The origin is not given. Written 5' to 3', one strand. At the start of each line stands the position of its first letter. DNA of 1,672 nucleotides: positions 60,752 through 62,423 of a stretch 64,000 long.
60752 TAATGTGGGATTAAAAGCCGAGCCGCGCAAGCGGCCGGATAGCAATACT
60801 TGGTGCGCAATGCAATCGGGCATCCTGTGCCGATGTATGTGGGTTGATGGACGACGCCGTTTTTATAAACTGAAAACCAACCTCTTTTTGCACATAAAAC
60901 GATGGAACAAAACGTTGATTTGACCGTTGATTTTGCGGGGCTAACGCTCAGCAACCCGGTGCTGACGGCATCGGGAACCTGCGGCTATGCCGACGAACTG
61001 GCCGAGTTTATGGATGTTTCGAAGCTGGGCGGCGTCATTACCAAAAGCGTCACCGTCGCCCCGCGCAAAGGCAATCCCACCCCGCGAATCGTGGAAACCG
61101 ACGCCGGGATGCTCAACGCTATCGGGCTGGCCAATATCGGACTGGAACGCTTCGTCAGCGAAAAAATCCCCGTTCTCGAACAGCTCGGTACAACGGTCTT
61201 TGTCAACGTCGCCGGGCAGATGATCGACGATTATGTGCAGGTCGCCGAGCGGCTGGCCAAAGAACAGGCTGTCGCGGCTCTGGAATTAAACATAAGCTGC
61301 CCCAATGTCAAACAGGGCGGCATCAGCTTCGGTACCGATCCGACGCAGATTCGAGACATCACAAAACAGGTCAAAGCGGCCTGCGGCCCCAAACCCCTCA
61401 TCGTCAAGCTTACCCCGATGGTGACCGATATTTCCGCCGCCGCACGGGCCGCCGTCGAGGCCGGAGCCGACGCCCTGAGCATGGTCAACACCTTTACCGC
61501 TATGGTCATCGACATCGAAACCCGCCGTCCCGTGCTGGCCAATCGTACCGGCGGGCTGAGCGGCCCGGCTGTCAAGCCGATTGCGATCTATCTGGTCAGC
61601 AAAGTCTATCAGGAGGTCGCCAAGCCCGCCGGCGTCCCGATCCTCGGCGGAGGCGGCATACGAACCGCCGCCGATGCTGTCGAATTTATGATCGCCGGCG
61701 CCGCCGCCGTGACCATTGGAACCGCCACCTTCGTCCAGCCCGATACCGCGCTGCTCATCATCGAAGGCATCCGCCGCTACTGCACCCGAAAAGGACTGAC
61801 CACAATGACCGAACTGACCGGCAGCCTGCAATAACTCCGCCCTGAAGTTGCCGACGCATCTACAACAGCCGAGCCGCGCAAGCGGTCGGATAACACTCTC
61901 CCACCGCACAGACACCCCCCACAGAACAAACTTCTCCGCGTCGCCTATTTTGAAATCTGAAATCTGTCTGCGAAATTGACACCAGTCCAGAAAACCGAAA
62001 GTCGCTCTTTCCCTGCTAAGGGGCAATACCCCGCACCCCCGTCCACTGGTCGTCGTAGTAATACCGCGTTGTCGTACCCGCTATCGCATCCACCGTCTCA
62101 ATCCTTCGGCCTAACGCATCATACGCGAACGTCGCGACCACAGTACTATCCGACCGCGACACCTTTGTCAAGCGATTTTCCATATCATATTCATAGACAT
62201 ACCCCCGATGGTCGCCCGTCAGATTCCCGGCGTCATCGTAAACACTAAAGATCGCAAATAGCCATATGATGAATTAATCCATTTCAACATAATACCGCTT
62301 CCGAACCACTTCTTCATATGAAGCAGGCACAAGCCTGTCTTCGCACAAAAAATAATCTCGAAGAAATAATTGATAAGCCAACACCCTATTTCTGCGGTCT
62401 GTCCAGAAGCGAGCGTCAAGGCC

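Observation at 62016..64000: AT-rich terminal island: RHS/YD remnant, two tandem paralogous single-TM genes and an edge-truncated upstream ORF (candidate polymorphic toxin/immunity cassette)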

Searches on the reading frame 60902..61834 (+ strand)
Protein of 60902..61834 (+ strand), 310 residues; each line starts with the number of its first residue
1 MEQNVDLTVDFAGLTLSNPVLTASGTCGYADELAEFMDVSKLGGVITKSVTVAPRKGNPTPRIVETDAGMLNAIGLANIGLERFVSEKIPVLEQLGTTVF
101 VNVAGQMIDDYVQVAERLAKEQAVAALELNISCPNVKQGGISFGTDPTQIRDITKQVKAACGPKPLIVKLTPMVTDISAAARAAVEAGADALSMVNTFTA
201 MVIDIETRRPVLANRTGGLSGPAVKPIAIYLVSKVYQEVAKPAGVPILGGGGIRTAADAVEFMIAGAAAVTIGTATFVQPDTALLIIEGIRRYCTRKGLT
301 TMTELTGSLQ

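Call 53: list_cluster_members(proteins=[P0003, window:60902-61834:+, window:62274-62870:-])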
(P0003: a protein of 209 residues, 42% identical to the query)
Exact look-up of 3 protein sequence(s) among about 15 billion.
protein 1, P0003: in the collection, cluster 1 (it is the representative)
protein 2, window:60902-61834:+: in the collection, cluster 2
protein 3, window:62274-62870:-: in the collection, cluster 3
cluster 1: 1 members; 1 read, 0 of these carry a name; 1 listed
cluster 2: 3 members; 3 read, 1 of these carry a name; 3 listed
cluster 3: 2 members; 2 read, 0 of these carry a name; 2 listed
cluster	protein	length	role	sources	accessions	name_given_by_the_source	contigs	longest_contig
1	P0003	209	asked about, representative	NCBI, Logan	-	-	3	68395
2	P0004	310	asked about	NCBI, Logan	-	-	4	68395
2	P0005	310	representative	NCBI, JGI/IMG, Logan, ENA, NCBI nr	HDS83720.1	MAG TPA: dihydroorotate dehydrogenase [Phycisphaerales bacterium] | dihydroorotate dehydrogenase [Phycisphaerales bacterium]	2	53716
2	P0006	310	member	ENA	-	-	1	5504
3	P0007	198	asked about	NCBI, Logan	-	-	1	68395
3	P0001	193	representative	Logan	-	-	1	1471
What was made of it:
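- Call 53 places the host: its PyrD is in a >=90% identity cluster named Phycisphaerales.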

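Call 55: find_encoding_contigs(protein=window:60902-61834:+, flank=10000, max_places=10)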
Protein window:60902-61834:+ (310 aa): 4 contigs read that carry it; 4 places shown.
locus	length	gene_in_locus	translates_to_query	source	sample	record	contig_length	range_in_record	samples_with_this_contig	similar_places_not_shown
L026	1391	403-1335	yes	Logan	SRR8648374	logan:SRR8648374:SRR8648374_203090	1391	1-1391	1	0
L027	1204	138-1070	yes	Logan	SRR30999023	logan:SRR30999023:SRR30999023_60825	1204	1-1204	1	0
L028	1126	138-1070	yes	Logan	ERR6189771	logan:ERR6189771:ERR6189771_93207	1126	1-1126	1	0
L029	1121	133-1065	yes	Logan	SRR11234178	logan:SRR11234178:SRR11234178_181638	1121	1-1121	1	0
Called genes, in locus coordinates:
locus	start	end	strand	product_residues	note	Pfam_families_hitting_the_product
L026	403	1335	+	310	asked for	PF01180:DHO_dh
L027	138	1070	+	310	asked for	PF01180:DHO_dh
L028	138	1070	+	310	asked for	PF01180:DHO_dh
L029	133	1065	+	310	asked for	PF01180:DHO_dh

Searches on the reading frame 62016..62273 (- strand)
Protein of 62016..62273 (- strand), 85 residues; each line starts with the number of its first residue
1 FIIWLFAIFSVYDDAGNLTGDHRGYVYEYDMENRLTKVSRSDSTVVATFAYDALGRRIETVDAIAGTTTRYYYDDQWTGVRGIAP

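Call 5: search_protein_families(library=pfam, proteins=[window:62016-62273:-], max_evalue=1)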
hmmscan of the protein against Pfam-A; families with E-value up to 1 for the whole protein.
window:62016-62273:- (85 aa): 3 families
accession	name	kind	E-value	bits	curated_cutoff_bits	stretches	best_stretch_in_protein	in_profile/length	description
PF05593.20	RHS_repeat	-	7e-12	45.9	22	3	29-63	1-34/38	RHS Repeat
PF25023.1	TEN_YD-shell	-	0.011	14.2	50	1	23-75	699-750/909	Teneurin YD-shell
PF11763.13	DIPSY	-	0.12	13.1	25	1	25-66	8-49/122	Cell-wall adhesin ligand-binding C-terminal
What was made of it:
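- On RHS polymorphic toxin (rhs-CT/rhsI cassette): Window 62249-62043 matches RHS_repeat at 7e-12 (call 5).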

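Call 6: search_protein_families(library=ncbifam, proteins=[window:62016-62273:-], max_evalue=1)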
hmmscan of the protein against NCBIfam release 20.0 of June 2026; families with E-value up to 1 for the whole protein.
window:62016-62273:- (85 aa): 3 families
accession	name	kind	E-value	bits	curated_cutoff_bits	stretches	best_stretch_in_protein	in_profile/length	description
TIGR01643.1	YD_repeat_2x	repeat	3.2e-06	27.4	15.8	1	29-68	1-39/42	YD repeat-containing protein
NF041261.1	RHS_core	equivalog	0.0015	16.4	2000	1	19-76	466-521/1261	RHS element core protein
NF007988.0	PRK10716.1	equivalog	0.29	9.7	585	0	68-84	344-360/435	long-chain fatty acid transporter FadL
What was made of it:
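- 62016..62273 (-): Truncated RHS/YD core fragment, the 5' stub of an orphan rhs module. RHS homology covers 62249-62043, and the break falls at about 62033-62040 inside the conserved ................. block. Pfam RHS_repeat 7e-12 and TIGR01643 3e-6 (calls 5, 6).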

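Call 43: find_related_loci(query=window:62043-62249:-, collection=genome_contigs, flank=10000)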
Query seq(69 aa) (69 aa) in genome_contigs; peptide patterns used: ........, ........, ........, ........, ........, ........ (x = any residue, [..] = any of these).
388 stretches matched a pattern; 21 encode a relative of the query (tblastn E <= 1e-3); 21 distinct loci.
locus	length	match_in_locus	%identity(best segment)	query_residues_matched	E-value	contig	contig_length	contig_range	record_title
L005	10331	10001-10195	63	4-68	5e-21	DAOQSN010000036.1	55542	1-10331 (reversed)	MAG TPA_asm: Phycisphaerae bacterium isolate AMR_MDS_1165 NODE_650_length_55542_cov_11.320688, whole genome shotgun sequ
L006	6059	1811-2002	63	5-68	2e-20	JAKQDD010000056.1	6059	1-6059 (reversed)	MAG: Verrucomicrobiota bacterium isolate USDE_maxbin.037 k141_887709, whole genome shotgun sequence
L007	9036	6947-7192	48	3-66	1e-16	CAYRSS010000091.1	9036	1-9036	MAG TPA_asm: uncultured Phycisphaeraceae bacterium isolate SRP329715_co1_283 genome assembly, contig: NODE_11812_length_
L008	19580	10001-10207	55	4-66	1e-14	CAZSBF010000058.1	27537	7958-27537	MAG TPA_asm: uncultured Planctomycetaceae bacterium isolate binchicken_co199_145 genome assembly, contig: NODE_1429_leng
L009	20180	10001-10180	49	2-66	5e-12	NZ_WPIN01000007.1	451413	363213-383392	Spirosoma arboris strain HMF4905 7, whole genome shotgun sequence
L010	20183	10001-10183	48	1-66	3e-11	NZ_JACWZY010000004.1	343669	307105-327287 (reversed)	Spirosoma profusum strain BT702 NODE_4_length_343669_cov_17.616921, whole genome shotgun sequence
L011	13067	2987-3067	89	42-68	1e-10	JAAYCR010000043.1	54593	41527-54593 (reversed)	MAG: Phycisphaerae bacterium isolate AS06rmzACSIP_475 394517_AS06, whole genome shotgun sequence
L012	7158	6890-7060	56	22-68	2e-10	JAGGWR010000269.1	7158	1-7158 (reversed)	MAG: Candidatus Tharpella aukensis isolate AUK131 PB_MBMC_085_c_000000000308, whole genome shotgun sequence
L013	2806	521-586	95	47-68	1e-9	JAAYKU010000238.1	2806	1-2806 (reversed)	MAG: Smithella sp. isolate AS10tlH2TH_73 229569_AS10, whole genome shotgun sequence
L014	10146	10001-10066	95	47-68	2e-9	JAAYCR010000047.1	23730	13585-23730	MAG: Phycisphaerae bacterium isolate AS06rmzACSIP_475 429853_AS06, whole genome shotgun sequence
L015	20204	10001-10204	48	4-67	9e-9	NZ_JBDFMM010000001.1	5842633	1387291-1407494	Paenibacillus sp. 1P03SA contig_1, whole genome shotgun sequence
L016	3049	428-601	58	5-66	2e-8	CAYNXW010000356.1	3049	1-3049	MAG TPA_asm: uncultured Pirellulales bacterium isolate binchicken_co334_357 genome assembly, contig: NODE_71654_length_3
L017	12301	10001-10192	45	16-68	2e-8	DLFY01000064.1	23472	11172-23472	MAG TPA_asm: Phycisphaerales bacterium UBA7708 UBA7708_contig_1162, whole genome shotgun sequence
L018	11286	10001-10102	56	33-68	3e-7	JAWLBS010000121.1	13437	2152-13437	MAG: Phycisphaerae bacterium isolate 15dZY3.bin.115 NODE_4861_length_13437_cov_8.301994, whole genome shotgun sequence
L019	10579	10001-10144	51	19-66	4e-7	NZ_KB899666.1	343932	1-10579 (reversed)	Paenibacillus daejeonensis DSM 15491 F556DRAFT_scaffold00008.8, whole genome shotgun sequence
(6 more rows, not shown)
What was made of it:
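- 62016..62273 (-): It is 63% identical at the amino-acid level to Phycisphaerae RHS (call 43).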

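Call 82: search_protein_families(library=pfam, proteins=[L007:5491-6066:+, L007:6091-6687:+, L007:7850-8560:+, L007:8556-9008:+, L017:10697-11311:+, L017:11323-12294:+, L011:411-998:+, L011:1018-1251:+, L013:1043-1777:+, L013:1789-2625:+], max_evalue=0.01)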
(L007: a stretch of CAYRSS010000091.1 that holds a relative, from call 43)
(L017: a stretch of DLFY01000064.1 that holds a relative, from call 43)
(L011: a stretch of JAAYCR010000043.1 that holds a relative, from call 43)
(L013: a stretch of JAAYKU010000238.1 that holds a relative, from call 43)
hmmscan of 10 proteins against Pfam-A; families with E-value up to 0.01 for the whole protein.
L007:5491-6066:+ (192 aa): 0 families

L007:6091-6687:+ (199 aa): 0 families

L007:7850-8560:+ (237 aa): 0 families

L007:8556-9008:+ (151 aa): 0 families

L017:10697-11311:+ (205 aa): 0 families

L017:11323-12294:+ (324 aa): 0 families

L011:411-998:+ (196 aa): 0 families

L011:1018-1251:+ (78 aa): 0 families

L013:1043-1777:+ (245 aa): 0 families

L013:1789-2625:+ (279 aa): 0 families
